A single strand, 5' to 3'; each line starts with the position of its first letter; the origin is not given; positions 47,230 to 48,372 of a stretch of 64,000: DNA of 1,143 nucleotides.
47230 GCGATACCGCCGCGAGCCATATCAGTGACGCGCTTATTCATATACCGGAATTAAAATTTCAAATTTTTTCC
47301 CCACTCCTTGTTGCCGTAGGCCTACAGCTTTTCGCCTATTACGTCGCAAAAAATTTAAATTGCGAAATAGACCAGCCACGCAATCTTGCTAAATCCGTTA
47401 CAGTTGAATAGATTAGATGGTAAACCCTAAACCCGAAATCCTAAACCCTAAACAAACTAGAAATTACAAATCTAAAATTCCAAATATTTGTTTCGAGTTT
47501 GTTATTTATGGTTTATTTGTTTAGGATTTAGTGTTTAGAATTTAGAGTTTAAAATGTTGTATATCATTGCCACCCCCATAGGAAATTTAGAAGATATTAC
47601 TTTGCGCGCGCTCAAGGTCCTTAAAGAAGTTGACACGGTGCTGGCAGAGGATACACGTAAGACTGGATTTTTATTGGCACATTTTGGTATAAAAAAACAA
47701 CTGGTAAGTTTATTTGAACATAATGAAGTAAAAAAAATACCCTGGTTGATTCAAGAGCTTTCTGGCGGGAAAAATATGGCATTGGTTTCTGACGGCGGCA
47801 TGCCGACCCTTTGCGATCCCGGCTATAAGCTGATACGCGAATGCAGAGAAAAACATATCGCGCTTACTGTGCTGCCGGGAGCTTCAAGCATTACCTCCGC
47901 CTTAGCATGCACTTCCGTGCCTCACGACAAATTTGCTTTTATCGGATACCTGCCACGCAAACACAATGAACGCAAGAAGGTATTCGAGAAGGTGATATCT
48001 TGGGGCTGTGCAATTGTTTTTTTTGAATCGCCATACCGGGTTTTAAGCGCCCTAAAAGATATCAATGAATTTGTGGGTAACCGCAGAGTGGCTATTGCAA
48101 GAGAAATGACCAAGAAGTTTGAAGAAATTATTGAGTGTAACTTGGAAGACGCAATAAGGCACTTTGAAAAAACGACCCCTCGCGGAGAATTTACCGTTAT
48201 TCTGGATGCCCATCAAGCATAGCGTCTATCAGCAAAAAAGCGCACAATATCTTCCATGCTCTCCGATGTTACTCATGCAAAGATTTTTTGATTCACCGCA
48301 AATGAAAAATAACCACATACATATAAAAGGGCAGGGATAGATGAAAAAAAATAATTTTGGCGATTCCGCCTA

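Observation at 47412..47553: Second copy of the CCCTAAA hairpin element fills the glmS-rsmI spacer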

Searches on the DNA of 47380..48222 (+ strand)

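Call 30: search_rna_families(source=window, start=47380, end=47600, threshold=evalue, max_evalue=10)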
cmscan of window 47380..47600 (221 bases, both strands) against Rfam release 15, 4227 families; matches with E-value up to 10: 26.
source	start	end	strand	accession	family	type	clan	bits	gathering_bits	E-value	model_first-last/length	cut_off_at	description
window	47422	47550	-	RF03940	MIR9563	Gene; miRNA;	-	36.9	90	6.9e-06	1-127/127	no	MIR9563 microRNA precursor family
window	47422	47550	-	RF04205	MIR2606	Gene; miRNA;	-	32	139.7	0.0027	1-165/165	no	MIR2606 microRNA precursor family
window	47422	47550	+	RF03940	MIR9563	Gene; miRNA;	-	29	90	0.00074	1-127/127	no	MIR9563 microRNA precursor family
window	47419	47544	-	RF03601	MIR7993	Gene; miRNA;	-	23.9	100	0.025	1-138/138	no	MIR7993 microRNA precursor family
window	47417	47554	-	RF03926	MIR1435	Gene; miRNA;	-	22.6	94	0.25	1-186/186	no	MIR1435 microRNA precursor family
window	47426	47538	+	RF04157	MIR9486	Gene; miRNA;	-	22.3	100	0.02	1-119/119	no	MIR9486 microRNA precursor family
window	47431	47534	+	RF04128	MIR8562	Gene; miRNA;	-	20.4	211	0.078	63-180/242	no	MIR8562 microRNA precursor family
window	47427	47537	-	RF04136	MIR1862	Gene; miRNA;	-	20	84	0.12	1-90/90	no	MIR1862 microRNA precursor family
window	47424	47549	-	RF03839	MIR2599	Gene; miRNA;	-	19.8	120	0.14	1-132/132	no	MIR2599 microRNA precursor family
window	47427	47538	-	RF04071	MIR2863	Gene; miRNA;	CL00139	19.7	94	0.13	1-113/113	no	MIR2863 microRNA precursor family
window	47425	47539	+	RF03839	MIR2599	Gene; miRNA;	-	19.6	120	0.16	1-132/132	no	MIR2599 microRNA precursor family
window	47422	47550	-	RF04070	MIR6440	Gene; miRNA;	-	19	95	0.26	1-108/108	no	MIR6440 microRNA precursor family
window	47441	47531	-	RF04128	MIR8562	Gene; miRNA;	-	18.7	211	0.19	66-177/242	no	MIR8562 microRNA precursor family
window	47427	47538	+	RF04071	MIR2863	Gene; miRNA;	CL00139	18.4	94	0.29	1-113/113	no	MIR2863 microRNA precursor family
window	47425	47547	-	RF03498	mir-3145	Gene; miRNA;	-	18.3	98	0.37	1-84/84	no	mir-3145 microRNA precursor family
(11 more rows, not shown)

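Call 59: build_rna_model(alignment_id=A2)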
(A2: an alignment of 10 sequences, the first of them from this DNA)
Model R1 built from alignment A2 (10 sequences, 145 columns); structure: RNAalifold consensus.
model positions 136; base pairs 37; branch points 0; effective number of sequences 1.71; information 0.591 bits per position. Calibrated on 0.2 Mb of random sequence (short: E-values are rough).
structure used (alignment columns):
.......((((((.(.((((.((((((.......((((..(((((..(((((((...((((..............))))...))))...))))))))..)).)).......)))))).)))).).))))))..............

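Call 60: search_with_rna_model(model_id=R1, sources=[window, L002, L003, L004, L005, L006, L007, L008, L009, L010, L011, L012, L013, L014, L015, L016, L017, L018, L019, L020, L021, L022, L023, L024, L025, L026, L027, L028, L029, L030, L031, L032, L033, L034, L035, L036, L037, L038, L039, L040, L041, L042, L043, L044, L045, L046, L047, L048, L049, L050, L051, L052, L054, L055, L056, L057, L059, L060, L061, L062], max_evalue=0.01)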
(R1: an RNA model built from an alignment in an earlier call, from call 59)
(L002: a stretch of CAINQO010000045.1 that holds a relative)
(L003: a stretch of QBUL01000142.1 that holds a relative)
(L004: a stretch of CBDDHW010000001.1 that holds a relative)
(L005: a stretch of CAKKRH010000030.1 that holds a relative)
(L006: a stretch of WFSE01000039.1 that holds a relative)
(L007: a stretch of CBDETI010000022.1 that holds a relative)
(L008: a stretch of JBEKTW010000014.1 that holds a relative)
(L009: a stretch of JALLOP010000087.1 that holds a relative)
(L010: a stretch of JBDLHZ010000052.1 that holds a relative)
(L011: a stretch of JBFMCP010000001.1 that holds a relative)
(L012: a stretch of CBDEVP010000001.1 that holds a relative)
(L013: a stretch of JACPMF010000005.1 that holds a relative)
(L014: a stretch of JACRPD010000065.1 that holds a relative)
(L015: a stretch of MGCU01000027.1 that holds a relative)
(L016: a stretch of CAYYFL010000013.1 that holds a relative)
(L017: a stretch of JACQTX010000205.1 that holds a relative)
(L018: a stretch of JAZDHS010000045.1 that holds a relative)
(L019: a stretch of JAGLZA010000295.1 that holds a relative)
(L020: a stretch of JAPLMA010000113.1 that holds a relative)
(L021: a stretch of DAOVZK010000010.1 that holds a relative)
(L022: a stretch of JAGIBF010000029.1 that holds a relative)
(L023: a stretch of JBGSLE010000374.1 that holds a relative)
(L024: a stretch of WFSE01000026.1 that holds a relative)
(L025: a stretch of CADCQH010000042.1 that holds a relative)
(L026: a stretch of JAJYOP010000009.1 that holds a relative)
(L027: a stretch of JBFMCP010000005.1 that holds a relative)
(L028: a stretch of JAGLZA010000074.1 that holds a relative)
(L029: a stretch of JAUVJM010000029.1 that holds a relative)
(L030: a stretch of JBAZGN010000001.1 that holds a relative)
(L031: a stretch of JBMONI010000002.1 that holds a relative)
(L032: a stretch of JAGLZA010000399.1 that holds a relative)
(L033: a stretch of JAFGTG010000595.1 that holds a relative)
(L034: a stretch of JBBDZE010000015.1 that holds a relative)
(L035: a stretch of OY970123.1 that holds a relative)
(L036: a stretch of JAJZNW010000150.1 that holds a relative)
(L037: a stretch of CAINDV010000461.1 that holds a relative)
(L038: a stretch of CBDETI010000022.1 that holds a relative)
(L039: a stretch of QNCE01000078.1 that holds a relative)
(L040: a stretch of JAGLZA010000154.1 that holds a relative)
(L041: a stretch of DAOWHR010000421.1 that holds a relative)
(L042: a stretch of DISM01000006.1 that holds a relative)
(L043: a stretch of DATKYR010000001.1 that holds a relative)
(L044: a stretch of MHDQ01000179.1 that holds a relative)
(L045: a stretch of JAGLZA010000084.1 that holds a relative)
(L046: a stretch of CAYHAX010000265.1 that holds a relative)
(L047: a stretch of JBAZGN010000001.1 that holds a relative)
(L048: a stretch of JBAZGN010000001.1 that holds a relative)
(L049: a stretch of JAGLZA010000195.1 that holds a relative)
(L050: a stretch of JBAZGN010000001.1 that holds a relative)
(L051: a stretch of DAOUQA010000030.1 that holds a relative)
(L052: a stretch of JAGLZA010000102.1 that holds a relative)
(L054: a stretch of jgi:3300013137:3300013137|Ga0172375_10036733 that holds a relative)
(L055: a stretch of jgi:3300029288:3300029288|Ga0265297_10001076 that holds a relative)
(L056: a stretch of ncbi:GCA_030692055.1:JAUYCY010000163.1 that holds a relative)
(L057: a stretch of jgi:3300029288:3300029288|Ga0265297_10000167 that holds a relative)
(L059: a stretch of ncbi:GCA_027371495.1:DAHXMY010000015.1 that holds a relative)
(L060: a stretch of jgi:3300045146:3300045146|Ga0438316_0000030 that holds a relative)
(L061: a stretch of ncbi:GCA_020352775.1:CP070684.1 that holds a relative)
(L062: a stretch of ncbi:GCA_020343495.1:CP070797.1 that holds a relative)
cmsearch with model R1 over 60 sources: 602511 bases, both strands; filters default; matches with E-value up to 0.01: 97.
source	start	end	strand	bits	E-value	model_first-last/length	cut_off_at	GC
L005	572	707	+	147.2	3.6e-28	1-136/136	no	0.3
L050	6570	6701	-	144.4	1.5e-27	1-136/136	no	0.32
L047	7671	7802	+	140.3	1.1e-26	1-136/136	no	0.3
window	47420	47552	+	133.5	3.2e-25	1-136/136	no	0.26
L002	4167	4303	+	132.7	4.7e-25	1-136/136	no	0.28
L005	572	707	-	128.8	3.3e-24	1-136/136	no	0.3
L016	4511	4649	+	127.6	5.8e-24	1-136/136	no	0.3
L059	15964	16098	+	124.8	2.4e-23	1-136/136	no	0.33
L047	7671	7802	-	118.2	6.1e-22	1-136/136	no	0.3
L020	5997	6126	+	117.4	9.2e-22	1-136/136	no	0.28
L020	5990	6126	-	116.6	1.4e-21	1-136/136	no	0.27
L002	4167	4303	-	116.4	1.5e-21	1-136/136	no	0.28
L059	15964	16098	-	111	2.2e-20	1-136/136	no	0.33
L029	4803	4942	-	110.4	2.9e-20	1-136/136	no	0.35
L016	4511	4649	-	109.4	4.9e-20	1-136/136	no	0.3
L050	6570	6701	+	107.8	1e-19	1-136/136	no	0.32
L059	3008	3139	+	105.3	3.6e-19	1-136/136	no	0.3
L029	4803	4942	+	102.3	1.6e-18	1-136/136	no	0.35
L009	1015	1153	-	101.5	2.3e-18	1-136/136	no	0.25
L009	1015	1153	+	92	2.6e-16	1-136/136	no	0.25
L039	4732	4866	+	89.7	8.3e-16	1-136/136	no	0.29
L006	974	1139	+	88.5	1.5e-15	1-136/136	no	0.34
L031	3960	4091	+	88.4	1.6e-15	1-136/136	no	0.33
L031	3960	4091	-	87.7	2.3e-15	1-136/136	no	0.33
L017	5373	5503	+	86.9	3.3e-15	1-136/136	no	0.31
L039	4732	4866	-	86.2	4.6e-15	1-136/136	no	0.29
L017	5373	5503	-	84.3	1.2e-14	1-136/136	no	0.31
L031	1116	1247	-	84.2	1.3e-14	1-136/136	no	0.33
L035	101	234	-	82.8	2.5e-14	1-136/136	no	0.3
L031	1116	1247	+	82.4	3.1e-14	1-136/136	no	0.33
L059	3008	3139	-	81.8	4.1e-14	1-136/136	no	0.3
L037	6585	6816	+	81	6.2e-14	1-136/136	no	0.56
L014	6971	7090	+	80.8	6.6e-14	1-136/136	no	0.28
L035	101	234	+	80.4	8.1e-14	1-136/136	no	0.3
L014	6971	7090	-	78.1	2.6e-13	1-136/136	no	0.28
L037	6585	6809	-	72.2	4.7e-12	1-136/136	no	0.56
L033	5608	5733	-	72.2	4.7e-12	1-136/136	no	0.35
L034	230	363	-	72.1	4.9e-12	1-136/136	no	0.31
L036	1002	1147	-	71.9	5.5e-12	1-136/136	no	0.34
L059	14112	14254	+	71.3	7.3e-12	1-136/136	no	0.32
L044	2652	2790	-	69.8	1.6e-11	1-136/136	no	0.26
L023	3271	3403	+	69.3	2e-11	1-136/136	no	0.35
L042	7760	7893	-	67.9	3.9e-11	1-136/136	no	0.38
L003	6454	6590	-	67.9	4e-11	1-136/136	no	0.31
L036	1002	1147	+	67.7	4.4e-11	1-136/136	no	0.34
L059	14112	14254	-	66.9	6.4e-11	1-136/136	no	0.32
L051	6930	7064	-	66.4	8.4e-11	1-136/136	no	0.36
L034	237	363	+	66.3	8.7e-11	1-136/136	no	0.31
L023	3271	3403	-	64.6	2e-10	1-136/136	no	0.35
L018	4555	4645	-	64.1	2.6e-10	1-136/136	no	0.27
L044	2652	2790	+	64.1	2.6e-10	1-136/136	no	0.26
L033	5601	5740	+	62.9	4.7e-10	1-136/136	no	0.36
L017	3681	3816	+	60.7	1.4e-09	1-136/136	no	0.29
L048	5561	5735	+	60.3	1.7e-09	1-136/136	no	0.45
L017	3679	3816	-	60.2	1.8e-09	1-136/136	no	0.3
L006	974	1139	-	60.1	1.9e-09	1-136/136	no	0.34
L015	2231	2329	-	59.3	2.8e-09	1-136/136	no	0.3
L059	7890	8016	+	59.2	2.9e-09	1-136/136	no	0.39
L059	7890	8012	-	59.1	3.1e-09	1-136/136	no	0.37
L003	6454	6582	+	58.8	3.6e-09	1-136/136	no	0.29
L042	7763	7893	+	53.2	5.6e-08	1-136/136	no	0.38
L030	6911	7076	+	50.7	2e-07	1-136/136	no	0.4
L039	4200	4306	+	50.4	2.2e-07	1-136/136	no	0.28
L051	6930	7064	+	49.8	3.1e-07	1-136/136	no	0.36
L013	3104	3335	-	48.4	6.2e-07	1-136/136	no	0.34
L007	4505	4678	-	48.2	6.7e-07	1-136/136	no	0.47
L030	6911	7069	-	47.9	7.9e-07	1-136/136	no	0.41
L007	4505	4692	+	47.8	8.1e-07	1-136/136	no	0.45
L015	2231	2336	+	47.5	9.7e-07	1-136/136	no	0.31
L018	4555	4652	+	47.1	1.2e-06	1-136/136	no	0.27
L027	3698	3766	-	44.9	3.4e-06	1-136/136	no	0.33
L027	3698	3766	+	44.6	4e-06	1-136/136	no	0.33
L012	6013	6184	-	44.6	4.1e-06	1-136/136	no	0.49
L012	5999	6221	+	43.9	5.6e-06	1-136/136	no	0.49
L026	3246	3318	-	43.9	5.8e-06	27-103/136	no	0.37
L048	5634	5712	-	43.8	5.8e-06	24-106/136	no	0.35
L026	3161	3312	+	42.7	1.1e-05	1-136/136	no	0.41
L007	7428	7588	+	41.5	1.8e-05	1-136/136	no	0.47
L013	3104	3356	+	41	2.4e-05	1-136/136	no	0.35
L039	4193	4313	-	40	3.9e-05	1-136/136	no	0.27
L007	7428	7588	-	37.8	0.00011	1-136/136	no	0.47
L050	3707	3763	+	35.9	0.0003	1-136/136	no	0.23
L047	3530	3661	+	34.8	0.00052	1-136/136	no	0.35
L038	3369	3487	-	34.5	0.00059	1-136/136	no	0.4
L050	3694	3763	-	33.9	0.00079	1-136/136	no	0.29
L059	9898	9998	+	31.8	0.0023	1-136/136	no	0.32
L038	3383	3487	+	31.5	0.0026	1-136/136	no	0.42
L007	1551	1715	-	31.4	0.0028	1-136/136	no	0.45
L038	5796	5913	-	31.2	0.0031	1-136/136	no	0.53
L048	3852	3934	-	30.9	0.0035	24-106/136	no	0.31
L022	2815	2930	-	30.8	0.0038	1-136/136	no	0.38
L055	13855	13971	+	30.3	0.0047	1-136/136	no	0.36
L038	4529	4735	+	29.8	0.0062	1-136/136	no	0.43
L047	3570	3644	-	29.2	0.0081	27-103/136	no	0.32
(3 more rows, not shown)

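Call 61: search_rna_families(sources=[L055, L057, L059, L060, L026, L030, L042], threshold=gathering)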
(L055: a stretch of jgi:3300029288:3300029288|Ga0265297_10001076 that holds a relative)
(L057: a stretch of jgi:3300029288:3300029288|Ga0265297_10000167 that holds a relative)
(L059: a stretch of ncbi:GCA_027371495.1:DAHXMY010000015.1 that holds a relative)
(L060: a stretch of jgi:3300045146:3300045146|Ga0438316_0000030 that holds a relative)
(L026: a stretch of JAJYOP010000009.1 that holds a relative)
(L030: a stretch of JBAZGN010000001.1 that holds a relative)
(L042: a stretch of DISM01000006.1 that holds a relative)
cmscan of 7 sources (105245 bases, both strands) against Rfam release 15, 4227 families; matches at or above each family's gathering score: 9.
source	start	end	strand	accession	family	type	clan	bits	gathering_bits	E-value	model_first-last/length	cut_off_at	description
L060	16032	16103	+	RF00005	tRNA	Gene; tRNA;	CL00001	71.3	29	2.3e-13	1-71/71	no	tRNA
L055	16453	16524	+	RF00005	tRNA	Gene; tRNA;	CL00001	67.3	29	2.9e-12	1-71/71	no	tRNA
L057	16873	16944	+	RF00005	tRNA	Gene; tRNA;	CL00001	67.3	29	2.9e-12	1-71/71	no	tRNA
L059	16105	16176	+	RF00005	tRNA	Gene; tRNA;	CL00001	67.3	29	2.9e-12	1-71/71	no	tRNA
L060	7351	7425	+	RF00005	tRNA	Gene; tRNA;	CL00001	59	29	5.6e-10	1-71/71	no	tRNA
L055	7322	7396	+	RF00005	tRNA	Gene; tRNA;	CL00001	58.9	29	5.7e-10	1-71/71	no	tRNA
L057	6073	6147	+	RF00005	tRNA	Gene; tRNA;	CL00001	58.9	29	5.7e-10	1-71/71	no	tRNA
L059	7187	7261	+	RF00005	tRNA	Gene; tRNA;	CL00001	58.9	29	5.7e-10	1-71/71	no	tRNA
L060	10710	10816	+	RF00515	PyrR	Cis-reg;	-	57.4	54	4.8e-05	1-115/115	no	PyrR binding site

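Call 63: search_dna_similar(query=window:47412-47553:+, collection=plasmids, mode=distant, max_evalue=0.001, max_rows=15)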
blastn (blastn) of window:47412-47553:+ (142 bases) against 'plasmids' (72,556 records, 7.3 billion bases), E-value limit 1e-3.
Records with a match: 1; places in all: 4; records where one place covers at least 80% of the query: 0.
Best place of each record, by identity: 95-99% 1.
By first word of the organism name: Rahnella 1.
By predicted mobility (MOB-suite, as given by PLSDB): non-mobilizable 1.
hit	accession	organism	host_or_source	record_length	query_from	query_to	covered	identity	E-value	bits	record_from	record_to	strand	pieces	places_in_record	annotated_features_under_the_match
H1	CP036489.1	Rahnella aquatilis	cell culture,Rice-wheat rotation soil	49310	10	42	23%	97.0%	2e-5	56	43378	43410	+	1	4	none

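Call 64: search_dna_similar(query=window:47412-47553:+, collection=phages, mode=distant, max_evalue=0.001, max_rows=15)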
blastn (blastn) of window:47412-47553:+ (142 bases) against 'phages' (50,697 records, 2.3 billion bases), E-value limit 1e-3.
No match.

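Call 65: get_annotated_region(hit=H1, flank=1500)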
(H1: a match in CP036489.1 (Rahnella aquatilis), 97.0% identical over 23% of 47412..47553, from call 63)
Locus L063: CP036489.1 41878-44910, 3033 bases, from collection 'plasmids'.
description: Rahnella aquatilis strain MEM40 plasmid pMEM40-2, complete sequence
organism: Rahnella aquatilis (NCBI taxid 34038)
taxonomy: Bacteria; Pseudomonadota; Gammaproteobacteria; Enterobacterales; Yersiniaceae; Rahnella; Rahnella aquatilis
host: -; source: cell culture,Rice-wheat rotation soil; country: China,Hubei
typing (MOB-suite, as given by PLSDB): non-mobilizable; replicon IncFIA
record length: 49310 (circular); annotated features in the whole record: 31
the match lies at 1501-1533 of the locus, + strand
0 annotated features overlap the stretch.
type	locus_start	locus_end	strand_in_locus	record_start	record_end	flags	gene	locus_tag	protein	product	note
